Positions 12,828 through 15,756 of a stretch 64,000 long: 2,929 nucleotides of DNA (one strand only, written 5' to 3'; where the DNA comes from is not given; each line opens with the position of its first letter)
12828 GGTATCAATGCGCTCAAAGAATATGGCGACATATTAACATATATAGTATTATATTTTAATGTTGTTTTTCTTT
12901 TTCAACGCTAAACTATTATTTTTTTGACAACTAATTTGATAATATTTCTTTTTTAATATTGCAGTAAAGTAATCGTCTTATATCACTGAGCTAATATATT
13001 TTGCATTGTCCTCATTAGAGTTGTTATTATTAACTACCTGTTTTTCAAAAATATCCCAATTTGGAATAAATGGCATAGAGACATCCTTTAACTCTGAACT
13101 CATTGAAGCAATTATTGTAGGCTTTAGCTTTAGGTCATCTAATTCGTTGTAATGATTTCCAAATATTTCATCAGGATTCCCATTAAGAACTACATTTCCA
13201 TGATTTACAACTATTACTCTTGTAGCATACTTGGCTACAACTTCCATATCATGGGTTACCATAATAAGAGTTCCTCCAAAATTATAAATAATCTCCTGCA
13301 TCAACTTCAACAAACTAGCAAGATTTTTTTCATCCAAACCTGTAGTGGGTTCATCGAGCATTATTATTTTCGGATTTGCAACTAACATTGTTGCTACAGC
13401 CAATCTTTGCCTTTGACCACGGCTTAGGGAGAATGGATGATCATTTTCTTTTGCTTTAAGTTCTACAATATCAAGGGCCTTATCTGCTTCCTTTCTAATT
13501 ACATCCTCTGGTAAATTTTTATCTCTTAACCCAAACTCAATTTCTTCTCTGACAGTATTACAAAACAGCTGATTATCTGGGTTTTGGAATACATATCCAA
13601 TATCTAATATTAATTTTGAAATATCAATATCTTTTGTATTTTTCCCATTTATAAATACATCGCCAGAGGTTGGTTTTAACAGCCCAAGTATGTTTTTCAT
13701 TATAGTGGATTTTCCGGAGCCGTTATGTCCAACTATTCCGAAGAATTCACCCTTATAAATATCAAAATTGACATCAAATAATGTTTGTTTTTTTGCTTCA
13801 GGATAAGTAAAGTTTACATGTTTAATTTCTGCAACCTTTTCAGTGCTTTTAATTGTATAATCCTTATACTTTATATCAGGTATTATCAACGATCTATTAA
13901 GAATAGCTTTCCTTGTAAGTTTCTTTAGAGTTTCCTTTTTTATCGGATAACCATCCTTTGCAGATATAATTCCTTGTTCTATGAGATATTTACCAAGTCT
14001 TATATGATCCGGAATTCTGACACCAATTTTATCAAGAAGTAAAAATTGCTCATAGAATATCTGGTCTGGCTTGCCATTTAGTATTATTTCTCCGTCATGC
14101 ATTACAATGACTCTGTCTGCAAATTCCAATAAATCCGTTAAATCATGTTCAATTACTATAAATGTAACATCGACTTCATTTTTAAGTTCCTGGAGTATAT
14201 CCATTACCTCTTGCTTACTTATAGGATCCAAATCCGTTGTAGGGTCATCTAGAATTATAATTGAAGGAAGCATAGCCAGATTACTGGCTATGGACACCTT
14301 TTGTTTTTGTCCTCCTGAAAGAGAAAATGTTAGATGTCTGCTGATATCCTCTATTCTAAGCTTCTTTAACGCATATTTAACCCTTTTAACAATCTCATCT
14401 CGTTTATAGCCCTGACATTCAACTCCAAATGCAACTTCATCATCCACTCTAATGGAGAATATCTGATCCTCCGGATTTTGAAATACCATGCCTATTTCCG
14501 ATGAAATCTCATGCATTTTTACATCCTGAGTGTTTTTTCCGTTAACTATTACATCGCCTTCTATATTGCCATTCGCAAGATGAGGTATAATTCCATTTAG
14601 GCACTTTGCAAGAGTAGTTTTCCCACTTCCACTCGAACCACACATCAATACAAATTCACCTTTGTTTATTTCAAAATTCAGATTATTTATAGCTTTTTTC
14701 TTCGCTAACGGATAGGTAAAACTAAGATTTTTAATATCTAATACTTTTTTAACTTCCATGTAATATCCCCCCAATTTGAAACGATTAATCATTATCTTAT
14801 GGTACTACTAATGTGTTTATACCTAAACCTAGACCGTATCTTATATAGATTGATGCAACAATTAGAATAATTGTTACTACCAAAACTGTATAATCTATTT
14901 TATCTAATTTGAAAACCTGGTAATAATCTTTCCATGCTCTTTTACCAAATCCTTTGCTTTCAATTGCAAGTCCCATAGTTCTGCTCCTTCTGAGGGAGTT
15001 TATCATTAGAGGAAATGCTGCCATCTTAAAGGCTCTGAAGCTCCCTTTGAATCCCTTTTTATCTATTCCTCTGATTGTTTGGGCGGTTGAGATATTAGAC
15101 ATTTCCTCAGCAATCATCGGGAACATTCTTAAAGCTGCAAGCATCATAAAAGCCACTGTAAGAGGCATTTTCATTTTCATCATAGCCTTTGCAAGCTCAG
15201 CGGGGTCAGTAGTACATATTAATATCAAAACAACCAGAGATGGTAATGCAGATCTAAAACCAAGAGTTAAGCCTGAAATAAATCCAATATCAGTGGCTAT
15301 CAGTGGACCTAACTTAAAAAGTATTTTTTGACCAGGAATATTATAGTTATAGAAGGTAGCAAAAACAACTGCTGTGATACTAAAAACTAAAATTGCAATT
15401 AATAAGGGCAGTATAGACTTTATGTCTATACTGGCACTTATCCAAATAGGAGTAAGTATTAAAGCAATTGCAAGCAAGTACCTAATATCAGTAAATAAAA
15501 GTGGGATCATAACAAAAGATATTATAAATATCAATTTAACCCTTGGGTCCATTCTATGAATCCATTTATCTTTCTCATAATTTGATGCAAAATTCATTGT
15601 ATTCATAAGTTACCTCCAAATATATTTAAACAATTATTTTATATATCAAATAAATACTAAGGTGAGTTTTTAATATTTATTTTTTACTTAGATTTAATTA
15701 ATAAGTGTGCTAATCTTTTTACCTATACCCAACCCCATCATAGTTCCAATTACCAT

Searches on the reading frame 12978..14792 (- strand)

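Call 6: search_protein_families(library=pfam, proteins=[window:12978-14792:-])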
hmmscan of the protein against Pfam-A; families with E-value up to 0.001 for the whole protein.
window:12978-14792:- (604 aa): 18 families
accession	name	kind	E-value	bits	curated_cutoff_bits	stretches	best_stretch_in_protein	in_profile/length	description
PF00005.33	ABC_tran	-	1.1e-62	211.1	25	2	339-484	2-137/137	ABC transporter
PF02463.25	SMC_N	-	5.6e-17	62.3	40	2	348-526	24-209/220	RecF/RecN/SMC N terminal domain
PF13304.12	AAA_21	-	4.7e-16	60.1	27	1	418-519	200-303/304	AAA domain, putative AbiEii toxin, Type IV TA system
PF13476.12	AAA_23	-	1.8e-08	35.7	27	1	341-454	15-112/201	AAA domain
PF03193.22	RsgA_GTPase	-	2.3e-07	31.3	30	0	30-97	92-157/174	RsgA GTPase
PF13555.12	AAA_29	-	2.7e-07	30.7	27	0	348-379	23-52/61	P-loop containing region of AAA domain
PF01078.27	Mg_chelatase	-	4.1e-07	30.1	20.3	1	45-76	22-53/207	Magnesium chelatase, subunit ChlI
PF13401.12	AAA_22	-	9.7e-06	26.4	27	0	46-211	6-118/130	AAA domain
PF00931.28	NB-ARC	-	1.1e-05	25.3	23.5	0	349-371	19-41/248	NB-ARC domain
PF09818.15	ABC_ATPase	-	1.2e-05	24.9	23.2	0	195-233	210-248/283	P-loop domain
PF20720.3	nSTAND3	-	1.8e-05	24.9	27.2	0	33-65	5-37/155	Novel STAND NTPase 3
PF13671.12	AAA_33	-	2e-05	25.4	27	0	48-63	2-17/143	AAA domain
PF13238.12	AAA_18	-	3.6e-05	24.7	29.4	0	48-66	1-19/128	AAA domain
PF13558.12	SbcC_Walker_B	-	0.00014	22.5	27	0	472-499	62-89/90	SbcC/RAD50-like, Walker B motif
PF13191.12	AAA_16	-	0.00016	22.7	32.6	0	45-66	24-45/167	AAA ATPase domain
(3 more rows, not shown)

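Call 7: search_protein_families(library=ncbifam, proteins=[window:12978-14792:-])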
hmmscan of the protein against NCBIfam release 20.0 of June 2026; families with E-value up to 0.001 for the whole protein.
window:12978-14792:- (604 aa): 198 families (the best 25 are shown)
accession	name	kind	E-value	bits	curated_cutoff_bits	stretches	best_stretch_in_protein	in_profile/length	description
TIGR04520.1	ECF_ATPase_1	equivalog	1.6e-147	490.1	315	2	19-279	2-256/269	energy-coupling factor transporter ATPase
TIGR04521.1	ECF_ATPase_2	equivalog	8e-141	468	330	2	322-575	2-263/279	energy-coupling factor transporter ATPase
NF010156.0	PRK13635.1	equivalog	2.2e-132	440.4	392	2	15-280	3-261/279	energy-coupling factor ABC transporter ATP-binding protein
NF010158.0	PRK13637.1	equivalog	3.3e-123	410.4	390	2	319-573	4-261/287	energy-coupling factor transporter ATPase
NF010167.0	PRK13648.1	subfamily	1.2e-113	379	241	2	316-556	3-241/269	energy-coupling factor transporter ATPase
NF010157.0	PRK13636.1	equivalog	2.1e-110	368.4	463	2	318-547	3-233/285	cobalt transporter ATP-binding subunit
NF010155.0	PRK13634.1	equivalog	6.7e-109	363.7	413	2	323-558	5-247/290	energy-coupling factor ABC transporter ATP-binding protein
NF010171.0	PRK13652.1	equivalog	5.7e-102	340.5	476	2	17-276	3-255/277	cobalt transporter ATP-binding subunit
NF010166.0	PRK13646.1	equivalog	1.8e-96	322.8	458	2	327-557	9-246/286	energy-coupling factor transporter ATPase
TIGR01166.1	cbiO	subfamily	1.1e-89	299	211.8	2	334-518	4-189/190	cobalt ABC transporter, ATP-binding protein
TIGR03375.1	type_I_sec_LssB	subfamily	2.4e-88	297.2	693.1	2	317-545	462-690/696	type I secretion system permease/ATPase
TIGR00972.1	3a0107s01c2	equivalog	2.6e-88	295.5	343.2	2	18-247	2-232/248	phosphate ABC transporter ATP-binding protein PstB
TIGR03265.1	PhnT2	equivalog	2.4e-86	290.1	457.7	2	322-546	6-225/353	putative 2-aminoethylphosphonate ABC transporter ATP-binding protein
NF010170.0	PRK13651.1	equivalog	3.3e-85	285.7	432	4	391-574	100-282/308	cobalt transporter ATP-binding subunit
NF043075.1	MMSYN1_0197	equivalog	3.8e-85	285.8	550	2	320-549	2-226/341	spermidine/putrescine ABC transporter ATP-binding protein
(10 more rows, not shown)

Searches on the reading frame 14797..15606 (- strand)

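Call 6: search_protein_families(library=pfam, proteins=[window:14797-15606:-])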
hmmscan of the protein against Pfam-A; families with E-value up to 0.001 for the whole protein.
window:14797-15606:- (269 aa): 1 family
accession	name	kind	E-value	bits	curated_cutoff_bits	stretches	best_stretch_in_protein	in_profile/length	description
PF02361.21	CbiQ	-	7.6e-38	130.7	25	1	14-222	3-210/216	Cobalt transport protein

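Call 7: search_protein_families(library=ncbifam, proteins=[window:14797-15606:-])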
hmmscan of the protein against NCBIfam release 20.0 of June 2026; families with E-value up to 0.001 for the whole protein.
window:14797-15606:- (269 aa): 1 family
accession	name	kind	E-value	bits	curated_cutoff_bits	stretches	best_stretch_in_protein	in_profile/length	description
TIGR02454.1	ECF_T_CbiQ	equivalog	4e-30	105.1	111.8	1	20-218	2-200/200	cobalt ECF transporter T component CbiQ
